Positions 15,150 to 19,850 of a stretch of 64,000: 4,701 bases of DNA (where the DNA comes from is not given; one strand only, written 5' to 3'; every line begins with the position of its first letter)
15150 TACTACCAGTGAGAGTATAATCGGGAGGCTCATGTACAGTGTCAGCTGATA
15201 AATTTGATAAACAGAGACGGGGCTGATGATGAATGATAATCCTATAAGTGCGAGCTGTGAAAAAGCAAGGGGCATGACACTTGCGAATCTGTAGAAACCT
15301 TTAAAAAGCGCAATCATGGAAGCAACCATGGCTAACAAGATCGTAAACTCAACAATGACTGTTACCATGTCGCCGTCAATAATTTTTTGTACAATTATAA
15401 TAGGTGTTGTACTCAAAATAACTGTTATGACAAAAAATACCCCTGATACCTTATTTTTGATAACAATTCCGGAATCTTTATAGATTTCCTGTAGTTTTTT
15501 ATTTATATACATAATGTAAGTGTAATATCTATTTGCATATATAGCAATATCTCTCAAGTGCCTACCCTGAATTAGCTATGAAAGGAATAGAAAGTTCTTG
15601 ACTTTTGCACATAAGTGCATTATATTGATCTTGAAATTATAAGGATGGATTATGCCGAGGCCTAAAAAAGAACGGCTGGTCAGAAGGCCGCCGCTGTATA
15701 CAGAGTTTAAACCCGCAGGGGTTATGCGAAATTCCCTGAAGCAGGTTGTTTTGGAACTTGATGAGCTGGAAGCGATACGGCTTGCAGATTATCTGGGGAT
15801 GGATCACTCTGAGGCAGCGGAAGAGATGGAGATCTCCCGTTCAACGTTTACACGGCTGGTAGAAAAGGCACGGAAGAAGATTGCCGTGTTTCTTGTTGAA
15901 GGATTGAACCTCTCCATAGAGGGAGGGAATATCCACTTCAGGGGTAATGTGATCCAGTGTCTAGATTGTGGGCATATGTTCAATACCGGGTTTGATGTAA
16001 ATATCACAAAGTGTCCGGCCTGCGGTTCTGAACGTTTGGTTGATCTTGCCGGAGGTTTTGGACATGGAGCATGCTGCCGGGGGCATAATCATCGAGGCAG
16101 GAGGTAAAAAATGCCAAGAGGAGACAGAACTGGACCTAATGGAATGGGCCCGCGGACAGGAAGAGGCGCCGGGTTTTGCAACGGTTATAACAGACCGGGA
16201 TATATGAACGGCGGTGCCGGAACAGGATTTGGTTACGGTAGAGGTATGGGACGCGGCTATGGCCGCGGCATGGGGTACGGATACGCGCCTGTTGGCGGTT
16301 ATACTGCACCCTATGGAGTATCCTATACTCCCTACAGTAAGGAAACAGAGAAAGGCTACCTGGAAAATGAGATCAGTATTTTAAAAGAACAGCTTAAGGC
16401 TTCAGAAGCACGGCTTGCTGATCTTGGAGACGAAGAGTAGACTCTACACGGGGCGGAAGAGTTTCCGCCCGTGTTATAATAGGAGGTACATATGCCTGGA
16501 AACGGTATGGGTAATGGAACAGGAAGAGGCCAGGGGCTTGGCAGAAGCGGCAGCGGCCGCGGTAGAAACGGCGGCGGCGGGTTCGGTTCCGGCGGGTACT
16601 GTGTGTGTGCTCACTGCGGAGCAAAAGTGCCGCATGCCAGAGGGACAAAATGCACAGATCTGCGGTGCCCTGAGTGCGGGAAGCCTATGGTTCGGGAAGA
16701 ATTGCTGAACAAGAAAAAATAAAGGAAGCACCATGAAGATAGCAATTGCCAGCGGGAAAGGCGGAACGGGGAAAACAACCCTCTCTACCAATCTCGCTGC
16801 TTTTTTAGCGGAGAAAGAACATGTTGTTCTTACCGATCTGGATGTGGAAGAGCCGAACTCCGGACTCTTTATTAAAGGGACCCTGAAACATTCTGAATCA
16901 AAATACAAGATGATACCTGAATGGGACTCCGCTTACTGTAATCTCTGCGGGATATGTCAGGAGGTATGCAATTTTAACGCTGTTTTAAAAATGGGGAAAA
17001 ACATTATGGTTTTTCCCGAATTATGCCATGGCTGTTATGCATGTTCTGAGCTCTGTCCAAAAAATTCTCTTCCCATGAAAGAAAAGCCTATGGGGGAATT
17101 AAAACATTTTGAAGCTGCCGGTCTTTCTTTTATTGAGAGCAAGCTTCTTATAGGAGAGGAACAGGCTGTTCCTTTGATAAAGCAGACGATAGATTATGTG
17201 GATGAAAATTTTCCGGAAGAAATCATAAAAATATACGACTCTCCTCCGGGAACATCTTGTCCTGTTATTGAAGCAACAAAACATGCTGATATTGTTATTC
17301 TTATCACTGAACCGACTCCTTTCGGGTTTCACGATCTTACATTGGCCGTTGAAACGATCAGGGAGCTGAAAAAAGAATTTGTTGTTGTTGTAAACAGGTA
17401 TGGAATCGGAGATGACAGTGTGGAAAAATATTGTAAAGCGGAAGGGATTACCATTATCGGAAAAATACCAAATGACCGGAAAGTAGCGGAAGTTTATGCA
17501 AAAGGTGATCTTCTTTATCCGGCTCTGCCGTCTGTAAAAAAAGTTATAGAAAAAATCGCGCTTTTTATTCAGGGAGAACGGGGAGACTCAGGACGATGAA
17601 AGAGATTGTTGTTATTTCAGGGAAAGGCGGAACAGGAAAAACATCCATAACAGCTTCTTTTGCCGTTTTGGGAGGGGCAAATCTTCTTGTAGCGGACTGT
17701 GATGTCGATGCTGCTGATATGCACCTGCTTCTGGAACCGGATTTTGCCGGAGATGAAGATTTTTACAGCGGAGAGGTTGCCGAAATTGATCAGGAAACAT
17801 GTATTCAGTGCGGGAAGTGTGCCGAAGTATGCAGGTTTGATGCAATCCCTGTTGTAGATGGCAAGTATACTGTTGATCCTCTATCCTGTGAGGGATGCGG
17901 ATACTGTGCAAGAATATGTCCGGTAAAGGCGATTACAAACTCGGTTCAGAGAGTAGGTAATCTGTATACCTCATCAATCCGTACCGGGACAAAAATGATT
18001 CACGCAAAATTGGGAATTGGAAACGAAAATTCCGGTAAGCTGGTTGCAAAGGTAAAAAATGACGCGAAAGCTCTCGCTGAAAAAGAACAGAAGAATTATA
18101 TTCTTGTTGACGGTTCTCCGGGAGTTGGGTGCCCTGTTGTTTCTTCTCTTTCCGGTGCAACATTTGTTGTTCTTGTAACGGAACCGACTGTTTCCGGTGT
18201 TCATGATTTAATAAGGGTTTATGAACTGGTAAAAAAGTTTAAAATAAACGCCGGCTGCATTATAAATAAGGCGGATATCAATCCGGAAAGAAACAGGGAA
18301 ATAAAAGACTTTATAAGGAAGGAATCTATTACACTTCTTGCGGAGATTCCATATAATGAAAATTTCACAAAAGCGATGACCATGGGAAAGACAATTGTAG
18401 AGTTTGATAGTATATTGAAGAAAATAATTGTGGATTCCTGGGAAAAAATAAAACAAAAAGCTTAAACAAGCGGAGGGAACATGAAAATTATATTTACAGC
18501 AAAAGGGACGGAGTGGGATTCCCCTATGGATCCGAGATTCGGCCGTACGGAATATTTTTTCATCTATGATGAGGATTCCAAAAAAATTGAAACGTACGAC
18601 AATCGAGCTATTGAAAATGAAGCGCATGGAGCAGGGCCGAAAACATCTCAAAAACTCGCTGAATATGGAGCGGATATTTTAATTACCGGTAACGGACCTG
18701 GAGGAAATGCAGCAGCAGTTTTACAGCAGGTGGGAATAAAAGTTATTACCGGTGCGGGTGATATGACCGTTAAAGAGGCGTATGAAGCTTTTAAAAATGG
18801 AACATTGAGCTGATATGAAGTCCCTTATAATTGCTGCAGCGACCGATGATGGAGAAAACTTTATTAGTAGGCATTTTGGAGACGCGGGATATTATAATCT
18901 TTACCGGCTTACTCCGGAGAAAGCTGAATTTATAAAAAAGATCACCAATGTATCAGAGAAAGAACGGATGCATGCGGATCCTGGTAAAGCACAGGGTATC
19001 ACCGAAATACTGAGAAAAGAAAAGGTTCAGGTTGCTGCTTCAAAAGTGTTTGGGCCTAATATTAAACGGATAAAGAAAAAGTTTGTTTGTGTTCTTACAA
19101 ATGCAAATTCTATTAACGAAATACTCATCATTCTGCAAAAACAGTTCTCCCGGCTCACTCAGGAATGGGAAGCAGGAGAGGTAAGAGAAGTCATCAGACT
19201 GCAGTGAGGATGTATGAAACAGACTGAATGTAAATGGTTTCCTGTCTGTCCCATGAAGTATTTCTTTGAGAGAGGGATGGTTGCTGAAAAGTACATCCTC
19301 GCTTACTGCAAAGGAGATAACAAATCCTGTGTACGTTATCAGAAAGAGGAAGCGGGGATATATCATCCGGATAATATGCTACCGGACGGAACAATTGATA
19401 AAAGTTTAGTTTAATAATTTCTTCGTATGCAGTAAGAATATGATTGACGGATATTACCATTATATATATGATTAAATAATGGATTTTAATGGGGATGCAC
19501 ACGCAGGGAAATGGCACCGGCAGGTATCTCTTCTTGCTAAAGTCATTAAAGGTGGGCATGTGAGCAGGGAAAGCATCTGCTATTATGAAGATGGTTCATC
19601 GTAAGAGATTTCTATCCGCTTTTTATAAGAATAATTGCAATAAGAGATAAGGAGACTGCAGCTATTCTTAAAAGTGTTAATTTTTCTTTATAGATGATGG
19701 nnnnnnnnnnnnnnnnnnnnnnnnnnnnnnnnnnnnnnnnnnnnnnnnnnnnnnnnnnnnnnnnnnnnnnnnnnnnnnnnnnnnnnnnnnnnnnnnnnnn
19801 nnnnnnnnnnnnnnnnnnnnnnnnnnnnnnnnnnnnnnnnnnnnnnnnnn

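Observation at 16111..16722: Two adjacent small proteins with eukaryote-like RGG/YG low-complexity domains (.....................; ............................)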

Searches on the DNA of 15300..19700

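Call 83: search_rna_families(source=window, start=15300, end=19700, threshold=evalue, max_evalue=1)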
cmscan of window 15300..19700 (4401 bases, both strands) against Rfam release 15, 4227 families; matches with E-value up to 1: 0.
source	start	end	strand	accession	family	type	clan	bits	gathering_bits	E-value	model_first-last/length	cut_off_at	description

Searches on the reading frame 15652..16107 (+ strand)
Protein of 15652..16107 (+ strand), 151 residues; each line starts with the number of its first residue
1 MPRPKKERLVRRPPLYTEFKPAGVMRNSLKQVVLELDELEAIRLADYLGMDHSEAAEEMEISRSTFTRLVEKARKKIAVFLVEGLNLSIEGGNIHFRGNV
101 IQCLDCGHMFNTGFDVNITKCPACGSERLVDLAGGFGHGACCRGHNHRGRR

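Call 3: search_protein_families(library=pfam, proteins=[window:15652-16107:+], max_evalue=0.1)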
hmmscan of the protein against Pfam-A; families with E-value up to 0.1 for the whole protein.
window:15652-16107:+ (151 aa): 22 families
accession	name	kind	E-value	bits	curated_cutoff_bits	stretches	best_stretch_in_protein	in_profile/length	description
PF02001.22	DUF134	-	4.2e-23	82.2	27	1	3-95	6-96/98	Protein of unknown function DUF134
PF08281.18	Sigma70_r4_2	-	5.4e-07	29.6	25.7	1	37-77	14-54/54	Sigma-70, region 4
PF20432.4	Xre-like-HTH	-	0.0002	22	25.8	1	42-73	16-45/63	Antitoxin Xre-like helix-turn-helix domain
PF09723.15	Zn_ribbon_8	-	0.00052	20.4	34.4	1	102-129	7-37/41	Zinc ribbon domain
PF13551.12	HTH_29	-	0.0015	19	28.1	1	49-74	11-37/64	Winged helix-turn helix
PF14599.11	zinc_ribbon_6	-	0.0018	18.6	27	1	99-126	28-55/59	Zinc-ribbon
PF04545.22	Sigma70_r4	-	0.0022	17.9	24.1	1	37-77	8-48/50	Sigma-70, region 4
PF13384.12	HTH_23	-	0.0035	17.5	24.6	1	35-72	4-40/50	Homeodomain-like domain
PF01155.25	HypA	-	0.0036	17.7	28.9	1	99-129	69-97/112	Hydrogenase/urease nickel incorporation, metallochaperone, hypA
PF13719.11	Zn_ribbon_5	-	0.005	17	29.3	0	118-127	2-11/37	zinc-ribbon domain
PF07295.17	DUF1451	-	0.0055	17.3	26.1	1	92-127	106-140/146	Zinc-ribbon containing domain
PF07638.17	Sigma70_ECF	-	0.012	16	21.1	1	34-78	136-180/185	ECF sigma factor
PF04967.18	HTH_10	-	0.015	15.6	23.1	1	53-78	27-52/53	HTH DNA binding domain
PF23470.1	Zn_ribbon_PF0610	-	0.022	14.9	26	1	102-127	3-27/39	PF0610 rubredoxin-like zinc beta-ribbon domain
PF23455.1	DUF7129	-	0.023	14.9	30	1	103-133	14-41/45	Domain of unknown function (DUF7129)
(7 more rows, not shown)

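Call 4: search_protein_families(library=ncbifam, proteins=[window:15652-16107:+], max_evalue=0.1)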
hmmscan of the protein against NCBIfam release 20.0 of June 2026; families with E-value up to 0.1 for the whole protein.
window:15652-16107:+ (151 aa): 19 families
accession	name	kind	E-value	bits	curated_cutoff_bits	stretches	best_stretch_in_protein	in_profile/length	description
NF003257.0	PRK04217.1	equivalog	3.3e-16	59.4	115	1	3-89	11-98/110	hypothetical protein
TIGR02937.1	sigma70-ECF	superfamily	1.2e-05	25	42.9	1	26-79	108-163/165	sigma-70 family RNA polymerase sigma factor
TIGR02959.1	SigZ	equivalog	0.0005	20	168.65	1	28-90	93-157/170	RNA polymerase sigma factor SigZ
NF007215.0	PRK09637.1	equivalog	0.00072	19.6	212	1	29-91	100-164/181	RNA polymerase sigma factor SigZ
TIGR02605.1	CxxC_CxxC_SSSS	subfamily_domain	0.0025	17.8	31.3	1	102-131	7-39/52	FmdB family zinc ribbon protein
TIGR04165.1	methano_modCys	hypoth_equivalog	0.005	17.1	60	0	99-112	35-48/50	TIGR04165 family Cys-rich peptide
TIGR00100.1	hypA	equivalog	0.0086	16.1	88.1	1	94-129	64-98/116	hydrogenase maturation nickel metallochaperone HypA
NF004113.0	PRK05602.1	equivalog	0.012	15.3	208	1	40-78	160-198/211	RNA polymerase sigma factor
TIGR02985.1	Sig70_bacteroi1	subfamily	0.013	15.7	126.4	1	40-78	121-159/162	RNA polymerase sigma-70 factor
TIGR02950.1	SigM_subfam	subfamily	0.02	14.7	147.95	1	34-77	111-154/159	RNA polymerase sigma factor, SigM family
TIGR02098.1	MJ0042_CXXC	domain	0.024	14.3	20.9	0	96-111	21-36/38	MJ0042-type zinc finger domain-containing protein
TIGR02999.1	Sig-70_X6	subfamily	0.026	14.4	126.15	1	39-78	140-179/183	ECF-type sigma factor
NF003045.0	PRK03954.1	equivalog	0.03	14.4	162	1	74-111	67-104/121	ribonuclease P protein component 4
NF002620.0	PRK02277.1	subfamily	0.038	13.6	115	1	41-77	11-46/201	orotate phosphoribosyltransferase-like protein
NF053881.1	TransRegDeoRBac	equivalog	0.041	13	420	1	40-77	11-48/311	DNA-binding transcriptional repressor DeoR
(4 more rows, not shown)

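Call 84: search_protein_families(library=padloc, proteins=[window:15652-16107:+], max_evalue=0.01)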
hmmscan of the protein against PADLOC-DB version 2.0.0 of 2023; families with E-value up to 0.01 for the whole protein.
window:15652-16107:+ (151 aa): 0 families

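Call 85: search_protein_families(library=phrogs, proteins=[window:15652-16107:+], max_evalue=0.01)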
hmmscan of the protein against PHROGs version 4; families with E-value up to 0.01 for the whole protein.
window:15652-16107:+ (151 aa): 4 families
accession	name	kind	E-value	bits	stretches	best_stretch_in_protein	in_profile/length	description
phrog_1740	-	transcription regulation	1.1e-05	25.1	1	25-83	158-218/567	RNA polymerase sigma factor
phrog_3512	-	transcription regulation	6.1e-05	24.2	1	25-81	57-113/130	sigma factor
phrog_725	-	transcription regulation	0.0062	17.5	0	46-81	22-58/101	CII-like regulator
phrog_1190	-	transcription regulation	0.0067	17.2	1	38-79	116-157/167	RNA polymerase sigma factor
